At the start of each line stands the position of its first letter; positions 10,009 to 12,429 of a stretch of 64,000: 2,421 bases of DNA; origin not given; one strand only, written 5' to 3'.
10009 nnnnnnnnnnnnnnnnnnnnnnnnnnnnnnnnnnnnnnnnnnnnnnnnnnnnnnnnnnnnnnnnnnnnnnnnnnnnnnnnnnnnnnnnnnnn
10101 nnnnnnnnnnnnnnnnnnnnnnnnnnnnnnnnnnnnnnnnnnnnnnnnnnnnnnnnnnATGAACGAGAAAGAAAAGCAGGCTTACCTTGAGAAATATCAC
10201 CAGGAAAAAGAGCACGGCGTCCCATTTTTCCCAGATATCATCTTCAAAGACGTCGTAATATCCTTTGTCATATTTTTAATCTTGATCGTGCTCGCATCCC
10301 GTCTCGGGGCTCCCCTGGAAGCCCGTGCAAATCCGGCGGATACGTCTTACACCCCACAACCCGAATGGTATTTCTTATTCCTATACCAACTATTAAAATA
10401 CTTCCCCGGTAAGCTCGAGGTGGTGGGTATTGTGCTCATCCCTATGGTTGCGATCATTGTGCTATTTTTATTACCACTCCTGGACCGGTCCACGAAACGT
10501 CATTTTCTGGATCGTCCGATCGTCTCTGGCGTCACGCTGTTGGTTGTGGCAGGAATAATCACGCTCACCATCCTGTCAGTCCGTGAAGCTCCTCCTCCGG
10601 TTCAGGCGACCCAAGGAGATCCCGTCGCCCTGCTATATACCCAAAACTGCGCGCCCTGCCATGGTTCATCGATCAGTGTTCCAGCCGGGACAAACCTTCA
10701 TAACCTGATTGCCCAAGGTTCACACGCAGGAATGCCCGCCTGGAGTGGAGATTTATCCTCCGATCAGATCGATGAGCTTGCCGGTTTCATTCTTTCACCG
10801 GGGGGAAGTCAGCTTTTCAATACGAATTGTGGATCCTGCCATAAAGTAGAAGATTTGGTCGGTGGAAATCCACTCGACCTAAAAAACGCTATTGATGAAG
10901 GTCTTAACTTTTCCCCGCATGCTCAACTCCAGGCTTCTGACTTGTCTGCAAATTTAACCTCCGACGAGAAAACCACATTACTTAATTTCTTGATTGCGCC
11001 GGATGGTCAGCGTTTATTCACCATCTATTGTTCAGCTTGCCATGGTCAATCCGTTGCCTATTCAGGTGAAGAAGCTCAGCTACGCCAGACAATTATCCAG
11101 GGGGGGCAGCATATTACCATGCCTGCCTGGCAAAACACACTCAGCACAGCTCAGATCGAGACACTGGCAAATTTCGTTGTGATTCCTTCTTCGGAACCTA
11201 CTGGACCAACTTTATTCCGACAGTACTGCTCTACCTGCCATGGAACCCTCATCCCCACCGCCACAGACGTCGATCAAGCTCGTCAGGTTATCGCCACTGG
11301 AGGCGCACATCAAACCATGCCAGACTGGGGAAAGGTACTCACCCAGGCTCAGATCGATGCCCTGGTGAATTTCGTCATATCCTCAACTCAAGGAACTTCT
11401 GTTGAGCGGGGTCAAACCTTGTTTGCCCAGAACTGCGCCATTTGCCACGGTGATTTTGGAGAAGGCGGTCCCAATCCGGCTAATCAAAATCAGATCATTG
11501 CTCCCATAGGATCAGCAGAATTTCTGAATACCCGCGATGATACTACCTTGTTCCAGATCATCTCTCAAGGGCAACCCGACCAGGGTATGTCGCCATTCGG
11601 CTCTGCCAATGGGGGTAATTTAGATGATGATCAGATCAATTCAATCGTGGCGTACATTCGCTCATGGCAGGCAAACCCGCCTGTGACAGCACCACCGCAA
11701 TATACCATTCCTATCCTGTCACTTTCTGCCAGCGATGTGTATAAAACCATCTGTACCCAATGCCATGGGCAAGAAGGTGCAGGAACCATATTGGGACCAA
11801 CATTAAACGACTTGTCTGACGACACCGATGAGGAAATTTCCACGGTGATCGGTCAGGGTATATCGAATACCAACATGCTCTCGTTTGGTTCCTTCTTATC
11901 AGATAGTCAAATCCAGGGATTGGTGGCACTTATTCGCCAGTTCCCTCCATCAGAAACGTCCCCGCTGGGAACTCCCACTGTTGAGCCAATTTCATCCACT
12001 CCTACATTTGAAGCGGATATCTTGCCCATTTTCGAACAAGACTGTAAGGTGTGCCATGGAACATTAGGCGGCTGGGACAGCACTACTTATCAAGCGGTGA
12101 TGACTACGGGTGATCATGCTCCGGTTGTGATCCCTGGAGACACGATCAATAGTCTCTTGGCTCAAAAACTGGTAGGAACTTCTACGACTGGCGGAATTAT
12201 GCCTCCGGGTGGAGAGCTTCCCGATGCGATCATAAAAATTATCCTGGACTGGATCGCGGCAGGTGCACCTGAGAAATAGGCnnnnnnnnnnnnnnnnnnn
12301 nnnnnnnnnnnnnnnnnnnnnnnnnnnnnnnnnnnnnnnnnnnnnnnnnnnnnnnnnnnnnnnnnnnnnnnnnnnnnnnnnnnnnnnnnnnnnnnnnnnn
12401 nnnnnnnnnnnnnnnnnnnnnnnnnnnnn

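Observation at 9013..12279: Rieske/cytochrome b complex whose subunit IV is fused to seven cytochrome c domains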

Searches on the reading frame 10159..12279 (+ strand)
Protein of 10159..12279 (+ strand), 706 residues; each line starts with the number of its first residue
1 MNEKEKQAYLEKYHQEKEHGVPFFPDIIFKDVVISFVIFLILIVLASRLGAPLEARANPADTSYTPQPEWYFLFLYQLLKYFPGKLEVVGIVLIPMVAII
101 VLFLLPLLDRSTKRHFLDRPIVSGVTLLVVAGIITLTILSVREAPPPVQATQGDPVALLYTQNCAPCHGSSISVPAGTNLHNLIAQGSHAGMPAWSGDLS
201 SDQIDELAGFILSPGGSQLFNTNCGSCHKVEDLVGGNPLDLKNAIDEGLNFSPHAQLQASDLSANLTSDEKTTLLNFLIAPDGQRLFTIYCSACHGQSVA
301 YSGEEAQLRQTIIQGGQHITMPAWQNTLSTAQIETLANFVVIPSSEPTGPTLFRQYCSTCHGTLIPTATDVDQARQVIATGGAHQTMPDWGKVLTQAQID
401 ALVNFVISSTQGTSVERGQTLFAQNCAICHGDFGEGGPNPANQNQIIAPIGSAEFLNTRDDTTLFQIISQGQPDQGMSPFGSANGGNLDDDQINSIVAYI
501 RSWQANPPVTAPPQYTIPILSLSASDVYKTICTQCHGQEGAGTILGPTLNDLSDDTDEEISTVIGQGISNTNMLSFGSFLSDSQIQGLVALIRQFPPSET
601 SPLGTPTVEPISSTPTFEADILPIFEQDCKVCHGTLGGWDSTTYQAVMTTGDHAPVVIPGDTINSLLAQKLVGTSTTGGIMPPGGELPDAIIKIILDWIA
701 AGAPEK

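Call 3: search_protein_families(library=pfam, proteins=[window:10159-12279:+], max_evalue=0.01)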
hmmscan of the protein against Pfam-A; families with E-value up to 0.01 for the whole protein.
window:10159-12279:+ (706 aa): 7 families
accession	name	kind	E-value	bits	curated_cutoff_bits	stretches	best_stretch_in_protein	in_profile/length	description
PF13442.11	Cytochrome_CBB3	-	1.1e-61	205.4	27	5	415-500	3-68/68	Cytochrome C oxidase, cbb3-type, subunit III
PF00034.26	Cytochrom_C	-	2e-35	122.4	21.3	2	415-502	1-88/90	Cytochrome c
PF00032.22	Cytochrom_B_C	-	3.4e-15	56.6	20.7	1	57-148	2-90/102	Cytochrome b(C-terminal)/b6/petD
PF14495.11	Cytochrom_C550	-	8.3e-09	35.7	27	0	263-311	9-57/136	Cytochrome c-550 domain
PF14522.11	Cytochrome_C7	-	8.9e-07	29.1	24.8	0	161-231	13-51/67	Cytochrome c7 and related cytochrome c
PF07635.16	PSCyt1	-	1.6e-05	25.9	22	0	629-683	1-57/59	Planctomycete cytochrome C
PF22297.1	PccH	-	0.0037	17.8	24.4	0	616-636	1-21/133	PccH Cytochrome c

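Call 6: find_homologous_proteins(query=window:10159-12276:+, max_evalue=0.00001)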
Query window:10159-12276:+ (706 aa): 1566 proteins with E <= 0.00001 among 8000 candidates; the best 120 are listed.
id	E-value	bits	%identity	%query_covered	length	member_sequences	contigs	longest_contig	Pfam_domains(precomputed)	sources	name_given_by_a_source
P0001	0.0e+0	1613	100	100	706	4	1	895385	PF07635.17,PF00032.23,PF14495.12,PF13442.12,PF00034.27,PF14522.12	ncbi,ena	-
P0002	0.0e+0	1418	86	100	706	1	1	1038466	PF00032.23,PF14495.12,PF13442.12,PF00034.27,PF14522.12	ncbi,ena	-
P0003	0.0e+0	1341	80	100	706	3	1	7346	PF09086.17,PF00032.23,PF14376.12,PF14495.12,PF13442.12,PF00034.27,PF14522.12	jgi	-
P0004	0.0e+0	1336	81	100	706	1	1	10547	PF00032.23,PF14376.12,PF14495.12,PF13442.12,PF00034.27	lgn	-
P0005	0.0e+0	1331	80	100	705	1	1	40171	PF00032.23,PF14495.12,PF13442.12,PF00034.27,PF14522.12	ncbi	ncbi:MAG: c-type cytochrome [Anaerolineales bacterium]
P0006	0.0e+0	1331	80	100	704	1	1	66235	PF09086.17,PF07635.17,PF00032.23,PF14495.12,PF13442.12,PF00034.27,PF14522.12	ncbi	-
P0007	0.0e+0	1329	80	100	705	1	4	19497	PF00032.23,PF14495.12,PF13442.12,PF00034.27,PF14522.12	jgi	jgi:mono/diheme cytochrome c family protein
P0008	0.0e+0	1327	79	100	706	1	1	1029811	PF00032.23,PF14376.12,PF14495.12,PF13442.12,PF00034.27,PF14522.12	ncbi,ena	-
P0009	0.0e+0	1324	80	100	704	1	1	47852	PF00032.23,PF14376.12,PF14495.12,PF13442.12,PF00034.27,PF14522.12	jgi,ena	-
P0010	0.0e+0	1321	78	100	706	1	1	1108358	PF00032.23,PF14495.12,PF13442.12,PF00034.27,PF14522.12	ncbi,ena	-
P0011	0.0e+0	1318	79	100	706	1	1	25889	PF07635.17,PF00032.23,PF14495.12,PF13442.12,PF00034.27,PF14522.12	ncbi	-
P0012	0.0e+0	1317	79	100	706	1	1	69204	PF00032.23,PF14495.12,PF13442.12,PF00034.27,PF14522.12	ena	-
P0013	0.0e+0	1315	78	100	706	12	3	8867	PF09086.17,PF22297.2,PF07635.17,PF00032.23,PF14376.12,PF14495.12,PF13442.12,PF00034.27,PF14522.12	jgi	-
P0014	0.0e+0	1313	79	100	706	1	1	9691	PF07635.17,PF00032.23,PF14495.12,PF13442.12,PF00034.27,PF14522.12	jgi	jgi:mono/diheme cytochrome c family protein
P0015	0.0e+0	1312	79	100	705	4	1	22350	PF00032.23,PF14376.12,PF14495.12,PF13442.12,PF00034.27,PF14522.12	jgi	jgi:mono/diheme cytochrome c family protein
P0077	0.0e+0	1129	55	100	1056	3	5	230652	PF22297.2,PF14537.12,PF07635.17,PF00032.23,PF14376.12,PF14495.12,PF13442.12,PF00034.27,PF14522.12,PF22113.2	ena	-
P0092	2.5e-289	980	60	100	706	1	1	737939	PF14537.12,PF00032.23,PF14495.12,PF13442.12,PF00034.27,PF14522.12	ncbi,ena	-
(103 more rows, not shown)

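Call 8: find_encoding_contigs(protein=P0001, flank=10000, max_places=3)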
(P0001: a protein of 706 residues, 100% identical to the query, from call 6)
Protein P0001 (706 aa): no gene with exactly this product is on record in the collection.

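Call 11: find_related_loci(query=window:10159-12276:+, collection=genome_contigs, flank=10000)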
Query window:10159-12276:+ (706 aa) in genome_contigs; peptide patterns used: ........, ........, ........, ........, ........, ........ (x = any residue, [..] = any of these).
81 stretches matched a pattern; 29 encode a relative of the query (tblastn E <= 1e-3); 28 distinct loci.
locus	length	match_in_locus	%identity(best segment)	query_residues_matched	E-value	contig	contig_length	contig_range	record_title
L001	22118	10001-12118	92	1-706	0e+0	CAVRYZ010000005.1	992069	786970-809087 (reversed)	MAG: uncultured Chloroflexia bacterium isolate MFD05942.bin.2.86 genome assembly, contig: contig_3979, whole genome shot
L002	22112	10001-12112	80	1-705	0e+0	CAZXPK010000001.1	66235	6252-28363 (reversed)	MAG TPA_asm: uncultured Anaerolineaceae bacterium isolate binchicken_co33_109 genome assembly, contig: NODE_244_length_6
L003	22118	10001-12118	79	1-706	0e+0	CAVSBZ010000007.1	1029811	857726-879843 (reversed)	MAG: uncultured Chloroflexia bacterium isolate MFD02979.bin.1.145 genome assembly, contig: contig_67307, whole genome sh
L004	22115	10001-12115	80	1-706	0e+0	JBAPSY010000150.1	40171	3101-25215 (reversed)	MAG: Anaerolineales bacterium isolate MFD02339_ilm_asm_bin15 k127_183678, whole genome shotgun sequence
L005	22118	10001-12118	77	1-706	0e+0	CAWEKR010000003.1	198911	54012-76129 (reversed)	MAG: uncultured Chloroflexia bacterium isolate MFD05942.bin.3.255 genome assembly, contig: contig_14778, whole genome sh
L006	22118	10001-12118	78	1-706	0e+0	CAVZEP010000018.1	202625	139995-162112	MAG: uncultured Chloroflexia bacterium isolate MFD05942.bin.2.209 genome assembly, contig: contig_48824, whole genome sh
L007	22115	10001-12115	79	1-706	0e+0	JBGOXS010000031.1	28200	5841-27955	MAG: Anaerolineae bacterium isolate OBJ_0618_130150_61 k141_1232479_length_28200_cov_14.4515, whole genome shotgun seque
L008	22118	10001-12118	78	1-706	0e+0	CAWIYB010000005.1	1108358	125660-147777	MAG: uncultured Chloroflexia bacterium isolate MFD05942.bin.1.129 genome assembly, contig: contig_65069, whole genome sh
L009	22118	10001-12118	86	1-706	0e+0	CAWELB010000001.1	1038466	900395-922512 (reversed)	MAG: uncultured Chloroflexia bacterium isolate MFD05942.bin.1.323 genome assembly, contig: contig_15811, whole genome sh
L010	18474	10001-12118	79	1-706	0e+0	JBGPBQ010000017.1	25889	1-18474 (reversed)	MAG: Anaerolineae bacterium isolate OBJ_0618_130150_101 k141_2106132_length_25889_cov_9.8236, whole genome shotgun seque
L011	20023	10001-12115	58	1-704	0e+0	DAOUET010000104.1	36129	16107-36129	MAG TPA_asm: Anaerolineales bacterium isolate N7_331 k137_552721, whole genome shotgun sequence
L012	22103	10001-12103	58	1-703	0e+0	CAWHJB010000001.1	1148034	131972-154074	MAG: uncultured Chloroflexia bacterium isolate MFD02923.bin.2.67 genome assembly, contig: contig_12991, whole genome sho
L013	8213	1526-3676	57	1-705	0e+0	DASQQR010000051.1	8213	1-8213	MAG TPA_asm: Anaerolineales bacterium isolate SMAG_U10862 k141_84040, whole genome shotgun sequence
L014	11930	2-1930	56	57-706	0e+0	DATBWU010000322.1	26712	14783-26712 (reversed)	MAG TPA_asm: Anaerolineae bacterium isolate SMAG_U7549 k141_236299, whole genome shotgun sequence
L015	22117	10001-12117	85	1-705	0e+0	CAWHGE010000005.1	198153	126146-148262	MAG: uncultured Chloroflexia bacterium isolate MFD00709.bin.2.174 genome assembly, contig: contig_154275, whole genome s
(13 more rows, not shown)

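Call 15: search_protein_families(library=ncbifam, proteins=[window:10159-12279:+], max_evalue=0.001)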
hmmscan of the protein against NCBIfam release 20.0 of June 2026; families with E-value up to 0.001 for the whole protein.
window:10159-12279:+ (706 aa): 19 families
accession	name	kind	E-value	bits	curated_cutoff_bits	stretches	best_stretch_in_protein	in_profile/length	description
TIGR00782.1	ccoP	equivalog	6.8e-33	114.2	179.95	2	351-502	112-280/285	cytochrome-c oxidase, cbb3-type subunit III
NF011054.0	PRK14486.1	equivalog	5.9e-31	108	447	2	412-505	212-292/294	putative bifunctional cbb3-type cytochrome c oxidase subunit II/cytochrome c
NF045930.1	Cytc6PetJCyano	equivalog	5.8e-25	87.4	135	0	413-501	26-103/110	cytochrome c6 PetJ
NF050122.1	bc1_QcrC_actin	exception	1.7e-20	73.4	200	1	410-593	36-209/253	cytochrome bc1 complex diheme cytochrome c subunit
NF045774.1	cytochro_C551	exception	6.8e-19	67.9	118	1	523-569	41-87/110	cytochrome c551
TIGR03872.1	cytochrome_MoxG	equivalog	5e-16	59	147.8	1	413-509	42-127/133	cytochrome c(L), periplasmic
NF052248.1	SorU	equivalog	1.8e-13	50.5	100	1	531-589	12-69/72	SorU family sulfite dehydrogenase c-type cytochrome subunit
NF045773.1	cytochro_C550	exception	8e-11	41.9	125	1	524-573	52-99/118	cytochrome c550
NF040606.1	CytoC_perox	subfamily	3.1e-10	39.9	150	0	411-439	294-322/524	di-heme-cytochrome C peroxidase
NF041076.1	cyt_b_SoxC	equivalog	4e-10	39.2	740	1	54-142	271-361/542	proton pump complex cytochrome B SoxC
TIGR04494.1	c550_PedF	equivalog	5e-10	39.4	122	0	409-437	45-74/133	cytochrome c-550 PedF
TIGR03045.1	PS_II_C550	equivalog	3.7e-08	33.2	177.75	0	255-311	26-82/159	photosystem II cytochrome c-550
NF040970.1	memb_ExtQ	equivalog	4.3e-07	30.2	150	1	28-140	8-120/134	selenite/tellurite reduction operon b-type cytochrome membrane protein ExtQ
TIGR02603.1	CxxCH_TIGR02603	domain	9.2e-07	28.9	68.15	0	527-558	9-41/134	putative heme-binding domain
TIGR01156.1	cytb6_f_IV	equivalog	2.5e-06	27.4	127.05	1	19-136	27-143/160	cytochrome b6-f complex subunit IV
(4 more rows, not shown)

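Call 34: search_solved_structures(query=window:10159-12276:+, max_evalue=0.001)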
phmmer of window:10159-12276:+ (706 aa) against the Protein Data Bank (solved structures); distinct sequences matched with E-value up to 0.001: 53.
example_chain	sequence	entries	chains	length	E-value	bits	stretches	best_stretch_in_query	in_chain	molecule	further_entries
5j4z_AC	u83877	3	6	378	5.6e-14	54.8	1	20-143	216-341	Cytochrome b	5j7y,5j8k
8zos_A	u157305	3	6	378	7e-14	54.4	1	20-143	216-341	Cytochrome b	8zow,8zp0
5gup_w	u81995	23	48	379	7.1e-14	54.4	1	20-143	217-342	Cytochrome b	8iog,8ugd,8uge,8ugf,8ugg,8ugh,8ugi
6q9e_b1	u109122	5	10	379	8.2e-14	54.2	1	20-142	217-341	Cytochrome b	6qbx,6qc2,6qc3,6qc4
8uca_3C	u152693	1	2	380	8.3e-13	50.9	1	20-141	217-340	Cytochrome b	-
7o37_C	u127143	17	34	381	8.3e-13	50.9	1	20-141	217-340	Cytochrome b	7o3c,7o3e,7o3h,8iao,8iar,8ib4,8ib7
5nmi_C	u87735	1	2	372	1.8e-12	49.8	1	21-154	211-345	Cytochrome b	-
1qcr_C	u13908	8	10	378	1.9e-12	49.7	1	21-154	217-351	UBIQUINOL CYTOCHROME C OXIDOREDUCTASE | Cytochrome b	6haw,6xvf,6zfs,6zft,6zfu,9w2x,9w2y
1be3_C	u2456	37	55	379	1.9e-12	49.7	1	21-154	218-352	CYTOCHROME BC1 COMPLEX | Cytochrome B | Cytochrome b, heme protein, mitochondrial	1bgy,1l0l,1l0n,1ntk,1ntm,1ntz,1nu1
1bcc_C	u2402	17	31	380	2.7e-12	49.2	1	20-143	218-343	UBIQUINOL CYTOCHROME C OXIDOREDUCTASE | Cytochrome b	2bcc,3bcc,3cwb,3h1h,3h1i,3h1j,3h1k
5xte_J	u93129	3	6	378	8.4e-10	41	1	21-146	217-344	Cytochrome b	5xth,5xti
9cg3_J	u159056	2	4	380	8.4e-10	40.9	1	21-146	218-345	Cytochrome b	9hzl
8smr_G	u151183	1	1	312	5.1e-09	38.4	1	380-501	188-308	Cbb3-type cytochrome c oxidase subunit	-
9h8t_J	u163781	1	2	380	5.9e-09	38.1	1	20-143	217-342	Cytochrome b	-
8ab6_C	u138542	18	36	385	3e-07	32.5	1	24-147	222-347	Cytochrome b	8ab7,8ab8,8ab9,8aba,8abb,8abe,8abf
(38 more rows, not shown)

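Call 36: predict_structure(alignment_id=A1)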
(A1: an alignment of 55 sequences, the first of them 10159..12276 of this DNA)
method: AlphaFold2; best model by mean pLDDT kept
length: 706 residues; sequences in the alignment: 55
mean_pLDDT: 71.6   pTM: 0.36
mean pLDDT of the five models: 71.6, 68.2, 67.8, 61.9, 57.6
residues with pLDDT >= 90: 28; 70-90: 400; 50-70: 209; < 50: 69
segments of 3 or more residues with pLDDT < 50: 20-30, 50-70, 143-152, 599-612, 682-684
pLDDT, mean of each block of 10 residues (from residue 1): 71 69 46 60 56 42 43 52 57 67 69 65 74 67 40 63 73 69 70 65 71 71 78 74 84 73 69 79 73 64 79 72 85 93 86 82 73 89 67 80 78 72 89 83 76 85 85 78 75 85 82 53 80 79 70 83 78 73 87 71 32 74 79 59 72 68 84 68 59 88 86
secondary structure, 60 per line:
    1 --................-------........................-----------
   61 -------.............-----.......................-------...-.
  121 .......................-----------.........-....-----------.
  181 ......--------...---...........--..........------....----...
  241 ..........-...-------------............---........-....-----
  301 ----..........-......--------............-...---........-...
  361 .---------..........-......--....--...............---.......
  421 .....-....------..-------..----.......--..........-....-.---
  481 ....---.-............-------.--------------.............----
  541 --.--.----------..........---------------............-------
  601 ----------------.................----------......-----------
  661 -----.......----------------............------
elements in order (helices of 4 or more, strands of 3 or more residues): H3-18 H26-49 H68-80 H86-108 H120-143 H155-163 H165-168 H180-186 H201-211 H214-223 H230-233 H238-250 H268-279 H283-290 H292-295 H305-314 E316-321 H330-341 H349-356 H358-361 H371-380 E382-387 H390-393 H396-410 H414-425 H427-430 H453-458 H461-470 H490-501 H524-536 H557-566 H582-593 H617-633 H644-649 H666-672 H689-700

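Call 40: find_encoding_contigs(protein=P0077, flank=10000, max_places=2)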
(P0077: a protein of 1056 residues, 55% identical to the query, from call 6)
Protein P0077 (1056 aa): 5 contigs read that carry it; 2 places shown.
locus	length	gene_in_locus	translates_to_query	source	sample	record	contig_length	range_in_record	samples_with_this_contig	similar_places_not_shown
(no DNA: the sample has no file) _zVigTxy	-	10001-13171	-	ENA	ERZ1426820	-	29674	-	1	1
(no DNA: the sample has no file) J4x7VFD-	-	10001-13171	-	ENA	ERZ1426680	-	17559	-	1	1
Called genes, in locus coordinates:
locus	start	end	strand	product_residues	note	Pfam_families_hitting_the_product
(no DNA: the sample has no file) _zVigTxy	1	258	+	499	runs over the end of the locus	PF09699:Paired_CXXCH_1 (weak), PF14522:Cytochrome_C7 (faint), PF22113:Mtrc-MtrF_II-IV_dom (faint)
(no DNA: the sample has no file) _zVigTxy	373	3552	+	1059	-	PF00082:Peptidase_S8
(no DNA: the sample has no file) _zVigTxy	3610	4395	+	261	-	PF00565:SNase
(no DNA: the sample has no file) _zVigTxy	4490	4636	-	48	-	-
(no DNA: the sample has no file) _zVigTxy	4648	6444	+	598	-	PF03264:Cytochrom_NNT, PF14522:Cytochrome_C7 (faint), PF07635:PSCyt1 (weak)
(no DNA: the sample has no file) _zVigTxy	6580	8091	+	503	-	PF07730:HisKA_3, PF02518:HATPase_c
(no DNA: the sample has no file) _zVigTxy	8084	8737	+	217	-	PF00072:Response_reg, PF00196:GerE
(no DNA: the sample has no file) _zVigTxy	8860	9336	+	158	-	PF00355:Rieske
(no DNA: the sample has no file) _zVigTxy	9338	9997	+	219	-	PF00033:Cytochrome_B, PF13631:Cytochrom_B_N_2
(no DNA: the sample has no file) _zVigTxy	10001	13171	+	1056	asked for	PF00032:Cytochrom_B_C, PF14376:Haem_bd (faint), PF13442:Cytochrome_CBB3, PF14495:Cytochrom_C550 (faint), PF13442:Cytochrome_CBB3, PF00034:Cytochrom_C, PF13442:Cytochrome_CBB3, PF07635:PSCyt1 (weak), +4 more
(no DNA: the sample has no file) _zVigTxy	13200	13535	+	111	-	-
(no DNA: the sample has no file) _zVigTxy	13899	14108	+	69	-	PF00313:CSD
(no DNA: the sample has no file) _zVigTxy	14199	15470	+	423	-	PF13439:Glyco_transf_4, PF13579:Glyco_trans_4_4, PF00534:Glycos_transf_1, PF13692:Glyco_trans_1_4, PF13524:Glyco_trans_1_2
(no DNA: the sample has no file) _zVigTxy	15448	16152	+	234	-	PF00072:Response_reg, PF00486:Trans_reg_C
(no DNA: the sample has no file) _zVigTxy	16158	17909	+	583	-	PF00672:HAMP, PF08448:PAS_4 (weak), PF00512:HisKA, PF02518:HATPase_c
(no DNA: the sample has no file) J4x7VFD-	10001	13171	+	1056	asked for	PF00032:Cytochrom_B_C, PF14376:Haem_bd (faint), PF13442:Cytochrome_CBB3, PF14495:Cytochrom_C550 (faint), PF13442:Cytochrome_CBB3, PF00034:Cytochrom_C, PF13442:Cytochrome_CBB3, PF07635:PSCyt1 (weak), +4 more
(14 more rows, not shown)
